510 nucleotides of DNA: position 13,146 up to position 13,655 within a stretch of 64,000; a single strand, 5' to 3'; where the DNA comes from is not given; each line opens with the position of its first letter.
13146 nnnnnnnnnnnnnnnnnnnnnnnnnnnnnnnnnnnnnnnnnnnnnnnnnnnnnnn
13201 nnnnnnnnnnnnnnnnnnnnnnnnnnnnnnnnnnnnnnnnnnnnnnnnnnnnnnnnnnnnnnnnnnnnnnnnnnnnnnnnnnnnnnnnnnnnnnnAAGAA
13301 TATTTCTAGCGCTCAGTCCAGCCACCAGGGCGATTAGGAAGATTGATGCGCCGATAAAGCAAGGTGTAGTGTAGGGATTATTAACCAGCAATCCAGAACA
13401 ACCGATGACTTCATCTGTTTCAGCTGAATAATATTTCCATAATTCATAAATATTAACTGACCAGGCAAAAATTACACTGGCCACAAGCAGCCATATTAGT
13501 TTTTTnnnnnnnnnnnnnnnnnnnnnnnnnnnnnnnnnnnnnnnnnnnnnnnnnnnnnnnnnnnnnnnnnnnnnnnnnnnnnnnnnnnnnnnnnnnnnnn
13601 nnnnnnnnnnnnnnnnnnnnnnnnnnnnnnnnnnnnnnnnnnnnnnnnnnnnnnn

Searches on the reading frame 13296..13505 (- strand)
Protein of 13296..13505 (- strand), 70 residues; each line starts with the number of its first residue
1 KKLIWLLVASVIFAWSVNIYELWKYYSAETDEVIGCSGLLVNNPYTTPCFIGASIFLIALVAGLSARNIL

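Call 73: find_homologous_proteins(query=A5, max_evalue=0.001)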
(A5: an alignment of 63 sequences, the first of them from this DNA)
Query A5 (63 sequences) (70 aa, profile of the alignment): 175 proteins with E <= 0.001 among 3043 candidates; the best 120 are listed.
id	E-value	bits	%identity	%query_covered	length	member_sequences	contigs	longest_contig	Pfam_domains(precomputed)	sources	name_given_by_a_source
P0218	9.6e-50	184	43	87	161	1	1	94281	-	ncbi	ncbi:MAG: hypothetical protein ABIG66_01235 [Candidatus Kerfeldbacteria bacterium]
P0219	1.1e-48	181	40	87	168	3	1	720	-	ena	-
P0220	2.5e-48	180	50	91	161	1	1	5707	-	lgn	-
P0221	5.5e-48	179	39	87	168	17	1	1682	-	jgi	-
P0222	6.1e-48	179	41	87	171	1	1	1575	-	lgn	-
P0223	8.8e-48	178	41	87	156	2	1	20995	-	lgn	-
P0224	2.0e-47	177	40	87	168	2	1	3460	-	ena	-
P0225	2.2e-47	177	40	87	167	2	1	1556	-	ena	-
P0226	2.7e-47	176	36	87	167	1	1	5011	-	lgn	-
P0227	3.5e-47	176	41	87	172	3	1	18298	-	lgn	-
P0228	3.9e-47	176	57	90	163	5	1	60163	-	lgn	-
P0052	3.9e-47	176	40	87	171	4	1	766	-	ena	-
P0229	6.2e-47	175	61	87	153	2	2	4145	-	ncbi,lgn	-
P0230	8.1e-47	175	43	77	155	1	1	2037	-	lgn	-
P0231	8.1e-47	175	40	86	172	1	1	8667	-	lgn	-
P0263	1.4e-42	161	59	87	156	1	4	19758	-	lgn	-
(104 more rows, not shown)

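Call 75: find_encoding_contigs(protein=P0228, flank=6000, max_places=1)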
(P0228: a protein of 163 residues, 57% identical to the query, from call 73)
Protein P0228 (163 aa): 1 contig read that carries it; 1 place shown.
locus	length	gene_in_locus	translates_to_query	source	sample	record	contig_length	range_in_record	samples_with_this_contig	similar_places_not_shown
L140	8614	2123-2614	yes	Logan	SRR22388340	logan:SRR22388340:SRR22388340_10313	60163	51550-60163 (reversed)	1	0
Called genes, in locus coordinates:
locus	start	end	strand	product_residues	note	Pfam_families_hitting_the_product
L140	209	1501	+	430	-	PF16289:PIN_12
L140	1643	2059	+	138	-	-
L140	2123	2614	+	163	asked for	-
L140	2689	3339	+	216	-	PF14378:PAP2_3, PF01569:PAP2, PF14360:PAP2_C (weak)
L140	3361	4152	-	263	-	PF02535:Zip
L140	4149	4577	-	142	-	PF01475:FUR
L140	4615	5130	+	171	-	PF00578:AhpC-TSA, PF08534:Redoxin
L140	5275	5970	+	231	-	PF01255:Prenyltransf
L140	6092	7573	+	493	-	PF02463:SMC_N (faint), PF13175:AAA_15, PF13304:AAA_21, PF13175:AAA_15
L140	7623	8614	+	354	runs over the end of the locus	PF00437:T2SSE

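Call 77: find_encoding_contigs(protein=P0263, flank=6000, max_places=1)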
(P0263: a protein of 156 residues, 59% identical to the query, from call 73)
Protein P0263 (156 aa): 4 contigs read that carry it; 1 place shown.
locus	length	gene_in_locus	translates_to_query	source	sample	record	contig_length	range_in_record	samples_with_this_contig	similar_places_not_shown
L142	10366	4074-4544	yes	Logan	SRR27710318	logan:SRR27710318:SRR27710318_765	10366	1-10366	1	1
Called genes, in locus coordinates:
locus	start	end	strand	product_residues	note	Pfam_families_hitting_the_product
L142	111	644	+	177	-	-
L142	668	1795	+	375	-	PF08323:Glyco_transf_5 (weak), PF13439:Glyco_transf_4, PF13579:Glyco_trans_4_4, PF20706:GT4-conflict, PF00534:Glycos_transf_1, PF13692:Glyco_trans_1_4, PF13524:Glyco_trans_1_2 (weak)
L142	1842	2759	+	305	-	PF00005:ABC_tran, PF02463:SMC_N (faint), PF13304:AAA_21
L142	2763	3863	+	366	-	PF12698:ABC2_membrane_3, PF01061:ABC2_membrane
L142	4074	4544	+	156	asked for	-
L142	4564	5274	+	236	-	-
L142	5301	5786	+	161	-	PF13473:Cupredoxin_1 (weak)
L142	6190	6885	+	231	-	PF01628:HrcA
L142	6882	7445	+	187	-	PF01025:GrpE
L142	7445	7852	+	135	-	PF00011:HSP20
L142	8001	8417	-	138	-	-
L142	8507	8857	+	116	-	-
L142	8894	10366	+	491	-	?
